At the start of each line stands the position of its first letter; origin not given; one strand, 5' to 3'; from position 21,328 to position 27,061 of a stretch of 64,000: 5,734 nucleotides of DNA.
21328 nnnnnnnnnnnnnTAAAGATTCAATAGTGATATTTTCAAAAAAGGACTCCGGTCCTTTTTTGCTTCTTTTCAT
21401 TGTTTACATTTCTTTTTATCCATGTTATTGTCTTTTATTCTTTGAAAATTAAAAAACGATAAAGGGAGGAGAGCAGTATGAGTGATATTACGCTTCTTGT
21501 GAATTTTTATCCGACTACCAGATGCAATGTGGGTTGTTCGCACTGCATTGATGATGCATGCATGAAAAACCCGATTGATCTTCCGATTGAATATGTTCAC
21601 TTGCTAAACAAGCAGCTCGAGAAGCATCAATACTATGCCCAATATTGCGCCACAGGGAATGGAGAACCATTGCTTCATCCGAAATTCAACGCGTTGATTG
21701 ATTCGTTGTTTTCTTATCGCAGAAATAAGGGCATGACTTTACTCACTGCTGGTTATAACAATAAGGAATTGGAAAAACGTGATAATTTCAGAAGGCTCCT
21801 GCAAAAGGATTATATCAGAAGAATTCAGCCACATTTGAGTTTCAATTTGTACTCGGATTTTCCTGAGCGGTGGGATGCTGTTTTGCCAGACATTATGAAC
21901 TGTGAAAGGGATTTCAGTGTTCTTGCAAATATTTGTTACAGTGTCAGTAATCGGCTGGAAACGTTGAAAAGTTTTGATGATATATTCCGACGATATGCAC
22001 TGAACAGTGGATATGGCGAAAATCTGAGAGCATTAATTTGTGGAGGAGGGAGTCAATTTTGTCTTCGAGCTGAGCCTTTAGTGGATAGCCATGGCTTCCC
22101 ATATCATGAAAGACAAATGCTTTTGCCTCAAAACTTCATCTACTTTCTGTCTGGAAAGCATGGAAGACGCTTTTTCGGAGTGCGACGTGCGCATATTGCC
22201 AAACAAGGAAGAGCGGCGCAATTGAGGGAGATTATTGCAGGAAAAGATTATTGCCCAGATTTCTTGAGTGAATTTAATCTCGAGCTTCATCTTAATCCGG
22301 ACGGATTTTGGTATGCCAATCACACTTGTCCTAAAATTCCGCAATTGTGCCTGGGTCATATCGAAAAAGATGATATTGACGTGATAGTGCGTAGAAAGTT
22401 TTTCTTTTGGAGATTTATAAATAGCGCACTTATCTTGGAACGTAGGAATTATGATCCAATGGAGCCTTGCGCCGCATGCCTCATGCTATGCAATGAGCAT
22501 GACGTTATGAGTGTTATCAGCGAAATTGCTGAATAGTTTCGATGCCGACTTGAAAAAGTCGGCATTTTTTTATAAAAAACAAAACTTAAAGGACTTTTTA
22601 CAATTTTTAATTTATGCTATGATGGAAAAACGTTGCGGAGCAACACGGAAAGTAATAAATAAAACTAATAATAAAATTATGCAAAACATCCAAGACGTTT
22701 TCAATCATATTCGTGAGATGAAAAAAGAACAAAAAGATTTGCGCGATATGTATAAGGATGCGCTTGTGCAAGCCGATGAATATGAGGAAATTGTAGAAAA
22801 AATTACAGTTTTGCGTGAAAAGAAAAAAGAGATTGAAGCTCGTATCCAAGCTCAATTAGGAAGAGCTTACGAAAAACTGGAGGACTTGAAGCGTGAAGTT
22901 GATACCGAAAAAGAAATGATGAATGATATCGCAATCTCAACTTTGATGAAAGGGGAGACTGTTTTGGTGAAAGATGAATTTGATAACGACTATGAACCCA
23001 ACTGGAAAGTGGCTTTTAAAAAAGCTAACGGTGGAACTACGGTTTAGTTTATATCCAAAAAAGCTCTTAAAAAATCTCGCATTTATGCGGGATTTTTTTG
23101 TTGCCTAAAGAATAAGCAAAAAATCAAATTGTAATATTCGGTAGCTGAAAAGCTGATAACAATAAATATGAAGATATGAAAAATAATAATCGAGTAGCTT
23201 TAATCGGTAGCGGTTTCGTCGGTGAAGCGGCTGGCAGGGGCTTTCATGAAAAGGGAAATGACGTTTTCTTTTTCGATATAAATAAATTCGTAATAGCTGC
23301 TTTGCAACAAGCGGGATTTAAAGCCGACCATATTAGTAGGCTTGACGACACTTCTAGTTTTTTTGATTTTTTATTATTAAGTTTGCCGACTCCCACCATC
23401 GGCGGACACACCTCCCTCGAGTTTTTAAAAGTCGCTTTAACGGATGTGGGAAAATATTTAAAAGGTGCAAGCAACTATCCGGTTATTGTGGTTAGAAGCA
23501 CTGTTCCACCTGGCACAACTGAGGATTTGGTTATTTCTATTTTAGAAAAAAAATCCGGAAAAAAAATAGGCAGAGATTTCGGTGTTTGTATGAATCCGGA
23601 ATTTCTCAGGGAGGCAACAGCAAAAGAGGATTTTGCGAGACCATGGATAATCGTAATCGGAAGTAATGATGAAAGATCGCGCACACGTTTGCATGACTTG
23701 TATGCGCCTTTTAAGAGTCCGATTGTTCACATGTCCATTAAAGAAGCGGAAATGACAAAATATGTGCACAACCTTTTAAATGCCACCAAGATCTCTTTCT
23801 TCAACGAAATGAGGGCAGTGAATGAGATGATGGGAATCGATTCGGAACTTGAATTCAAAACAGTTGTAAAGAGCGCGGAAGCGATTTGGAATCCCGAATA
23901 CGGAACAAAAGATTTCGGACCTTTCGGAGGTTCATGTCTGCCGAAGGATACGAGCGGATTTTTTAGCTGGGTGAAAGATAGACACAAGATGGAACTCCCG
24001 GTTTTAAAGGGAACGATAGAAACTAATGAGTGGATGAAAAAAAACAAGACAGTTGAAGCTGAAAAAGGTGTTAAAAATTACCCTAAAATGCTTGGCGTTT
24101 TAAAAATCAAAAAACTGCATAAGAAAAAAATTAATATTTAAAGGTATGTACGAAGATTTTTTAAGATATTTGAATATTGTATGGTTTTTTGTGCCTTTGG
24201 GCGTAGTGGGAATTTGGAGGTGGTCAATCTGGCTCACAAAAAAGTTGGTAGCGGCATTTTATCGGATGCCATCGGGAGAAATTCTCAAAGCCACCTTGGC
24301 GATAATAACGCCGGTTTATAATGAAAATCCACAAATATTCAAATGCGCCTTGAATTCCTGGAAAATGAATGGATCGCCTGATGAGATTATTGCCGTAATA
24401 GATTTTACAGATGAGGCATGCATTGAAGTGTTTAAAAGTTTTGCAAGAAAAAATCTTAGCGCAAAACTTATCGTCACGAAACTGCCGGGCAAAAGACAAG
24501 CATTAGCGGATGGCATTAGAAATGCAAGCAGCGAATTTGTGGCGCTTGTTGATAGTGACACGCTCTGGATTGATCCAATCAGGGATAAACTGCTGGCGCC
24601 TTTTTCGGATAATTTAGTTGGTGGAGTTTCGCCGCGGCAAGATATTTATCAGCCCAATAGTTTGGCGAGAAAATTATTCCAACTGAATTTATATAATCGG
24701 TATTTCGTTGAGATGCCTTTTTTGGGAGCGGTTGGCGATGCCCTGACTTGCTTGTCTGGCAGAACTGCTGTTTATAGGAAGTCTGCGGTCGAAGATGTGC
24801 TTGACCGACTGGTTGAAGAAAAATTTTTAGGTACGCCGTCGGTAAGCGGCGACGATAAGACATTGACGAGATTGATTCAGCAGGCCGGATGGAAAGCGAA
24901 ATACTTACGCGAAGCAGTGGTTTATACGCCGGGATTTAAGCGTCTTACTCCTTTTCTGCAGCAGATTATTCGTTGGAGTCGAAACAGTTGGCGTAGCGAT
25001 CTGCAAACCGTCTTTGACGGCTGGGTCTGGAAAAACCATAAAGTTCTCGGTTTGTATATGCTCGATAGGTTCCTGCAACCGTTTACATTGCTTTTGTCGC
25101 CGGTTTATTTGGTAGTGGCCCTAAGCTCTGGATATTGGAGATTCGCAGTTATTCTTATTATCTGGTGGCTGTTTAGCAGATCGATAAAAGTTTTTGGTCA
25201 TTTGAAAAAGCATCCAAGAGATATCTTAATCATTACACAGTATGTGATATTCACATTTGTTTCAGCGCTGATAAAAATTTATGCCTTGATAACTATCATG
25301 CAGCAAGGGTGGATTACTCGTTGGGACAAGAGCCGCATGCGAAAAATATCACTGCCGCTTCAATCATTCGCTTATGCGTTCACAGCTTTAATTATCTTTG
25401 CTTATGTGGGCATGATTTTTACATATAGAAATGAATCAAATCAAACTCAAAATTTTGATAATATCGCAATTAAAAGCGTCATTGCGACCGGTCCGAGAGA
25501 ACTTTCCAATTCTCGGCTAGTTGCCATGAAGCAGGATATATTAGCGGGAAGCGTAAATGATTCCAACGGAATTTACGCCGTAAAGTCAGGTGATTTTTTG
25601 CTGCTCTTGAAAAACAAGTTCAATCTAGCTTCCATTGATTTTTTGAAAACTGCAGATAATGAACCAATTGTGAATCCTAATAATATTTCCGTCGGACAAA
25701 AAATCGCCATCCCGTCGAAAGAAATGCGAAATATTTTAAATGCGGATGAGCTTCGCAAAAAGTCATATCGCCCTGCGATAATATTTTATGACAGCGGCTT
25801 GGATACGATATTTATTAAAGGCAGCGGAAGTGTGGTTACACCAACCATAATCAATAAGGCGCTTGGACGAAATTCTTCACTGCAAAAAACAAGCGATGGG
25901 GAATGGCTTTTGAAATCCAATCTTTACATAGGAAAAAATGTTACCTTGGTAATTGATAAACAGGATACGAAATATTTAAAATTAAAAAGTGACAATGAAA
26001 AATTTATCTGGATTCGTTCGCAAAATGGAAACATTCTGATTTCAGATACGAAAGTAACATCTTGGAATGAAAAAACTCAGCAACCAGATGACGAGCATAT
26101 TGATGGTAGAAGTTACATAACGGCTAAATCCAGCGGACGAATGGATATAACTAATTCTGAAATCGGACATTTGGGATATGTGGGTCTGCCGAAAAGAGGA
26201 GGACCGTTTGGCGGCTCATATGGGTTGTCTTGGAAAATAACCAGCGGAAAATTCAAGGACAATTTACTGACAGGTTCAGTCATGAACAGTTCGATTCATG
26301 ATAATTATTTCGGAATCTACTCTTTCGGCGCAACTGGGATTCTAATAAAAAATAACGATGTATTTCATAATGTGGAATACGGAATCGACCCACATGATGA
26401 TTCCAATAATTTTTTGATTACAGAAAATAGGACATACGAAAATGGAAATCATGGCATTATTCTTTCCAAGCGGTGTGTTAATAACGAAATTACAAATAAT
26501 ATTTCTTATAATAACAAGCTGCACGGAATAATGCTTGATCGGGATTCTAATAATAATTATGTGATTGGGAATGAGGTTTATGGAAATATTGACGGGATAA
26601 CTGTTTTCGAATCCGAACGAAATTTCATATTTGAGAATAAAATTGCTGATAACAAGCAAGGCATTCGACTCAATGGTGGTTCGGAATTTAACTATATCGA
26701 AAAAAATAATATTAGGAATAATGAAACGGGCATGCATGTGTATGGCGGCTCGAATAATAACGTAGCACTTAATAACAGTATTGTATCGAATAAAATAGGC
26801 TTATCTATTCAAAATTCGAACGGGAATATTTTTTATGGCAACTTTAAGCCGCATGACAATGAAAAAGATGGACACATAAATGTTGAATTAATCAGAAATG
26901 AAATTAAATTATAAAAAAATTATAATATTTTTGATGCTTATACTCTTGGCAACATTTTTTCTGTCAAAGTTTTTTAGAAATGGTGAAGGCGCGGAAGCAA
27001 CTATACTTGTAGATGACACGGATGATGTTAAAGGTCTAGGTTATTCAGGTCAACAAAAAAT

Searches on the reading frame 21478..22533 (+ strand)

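Call 15: search_protein_families(library=pfam, proteins=[window:21478-22533:+], max_evalue=0.001)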
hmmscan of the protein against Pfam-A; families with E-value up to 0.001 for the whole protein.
window:21478-22533:+ (352 aa): 1 family
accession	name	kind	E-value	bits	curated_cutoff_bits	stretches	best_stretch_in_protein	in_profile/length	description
PF04055.27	Radical_SAM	-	9.3e-06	26.3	29.5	1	11-103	2-93/166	Radical SAM superfamily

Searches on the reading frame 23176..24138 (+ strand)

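Call 15: search_protein_families(library=pfam, proteins=[window:23176-24138:+], max_evalue=0.001)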
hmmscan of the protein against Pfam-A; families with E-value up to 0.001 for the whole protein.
window:23176-24138:+ (321 aa): 2 families
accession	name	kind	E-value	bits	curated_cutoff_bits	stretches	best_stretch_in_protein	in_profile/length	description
PF03721.20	UDPG_MGDP_dh_N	-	4.8e-30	105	27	2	58-173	72-185/187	UDP-glucose/GDP-mannose dehydrogenase family, NAD binding domain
PF00984.24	UDPG_MGDP_dh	-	1.1e-16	61.1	25.4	1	189-285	1-93/94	UDP-glucose/GDP-mannose dehydrogenase family, central domain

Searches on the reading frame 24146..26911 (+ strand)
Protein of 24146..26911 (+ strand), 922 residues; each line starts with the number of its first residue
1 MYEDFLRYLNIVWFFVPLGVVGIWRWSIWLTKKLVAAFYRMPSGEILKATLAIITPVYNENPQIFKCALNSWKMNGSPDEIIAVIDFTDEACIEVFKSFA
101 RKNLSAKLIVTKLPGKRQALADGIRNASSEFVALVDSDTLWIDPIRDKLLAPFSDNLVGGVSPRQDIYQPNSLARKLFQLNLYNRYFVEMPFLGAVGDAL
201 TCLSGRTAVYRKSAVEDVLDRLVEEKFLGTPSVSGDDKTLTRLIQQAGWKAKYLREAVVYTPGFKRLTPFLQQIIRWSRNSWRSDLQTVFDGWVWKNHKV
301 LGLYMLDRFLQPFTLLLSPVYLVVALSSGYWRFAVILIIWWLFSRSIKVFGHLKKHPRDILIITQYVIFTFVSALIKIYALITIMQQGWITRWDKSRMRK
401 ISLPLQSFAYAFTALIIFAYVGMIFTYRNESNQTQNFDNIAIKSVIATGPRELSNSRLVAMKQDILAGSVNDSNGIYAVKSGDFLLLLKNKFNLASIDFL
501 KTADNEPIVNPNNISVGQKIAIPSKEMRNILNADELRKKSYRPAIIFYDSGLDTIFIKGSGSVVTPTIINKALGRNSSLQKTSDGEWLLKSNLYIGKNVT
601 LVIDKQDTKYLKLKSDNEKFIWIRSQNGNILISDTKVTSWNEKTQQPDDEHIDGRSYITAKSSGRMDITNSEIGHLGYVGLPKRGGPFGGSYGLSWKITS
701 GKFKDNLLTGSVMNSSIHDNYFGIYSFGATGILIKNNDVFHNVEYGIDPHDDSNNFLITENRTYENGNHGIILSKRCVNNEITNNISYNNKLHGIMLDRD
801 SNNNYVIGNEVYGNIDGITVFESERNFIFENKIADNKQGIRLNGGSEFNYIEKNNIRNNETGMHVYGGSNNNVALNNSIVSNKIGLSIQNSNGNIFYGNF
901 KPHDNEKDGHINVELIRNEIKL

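Call 15: search_protein_families(library=pfam, proteins=[window:24146-26911:+], max_evalue=0.001)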
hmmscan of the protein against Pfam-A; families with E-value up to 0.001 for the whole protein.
window:24146-26911:+ (922 aa): 6 families
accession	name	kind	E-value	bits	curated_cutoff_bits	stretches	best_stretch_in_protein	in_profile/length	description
PF13641.12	Glyco_tranf_2_3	-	1e-20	75.2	27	1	51-280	3-230/230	Glycosyltransferase like family 2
PF13229.12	Beta_helix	-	6e-19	68.7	25.9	2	780-899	34-156/158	Right handed beta helix region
PF05048.19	NosD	-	1e-16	61.5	23.6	2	779-899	48-167/212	Periplasmic copper-binding protein (NosD)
PF00535.33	Glycos_transf_2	-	1.2e-12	48.5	23.3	1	53-218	2-167/168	Glycosyl transferase family 2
PF13632.12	Glyco_trans_2_3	-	9.6e-08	32.5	27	1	132-341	2-196/198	Glycosyl transferase family group 2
PF13506.12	Glyco_transf_21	-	0.00031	20.7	21.7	0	116-279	18-174/174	Glycosyl transferase family 21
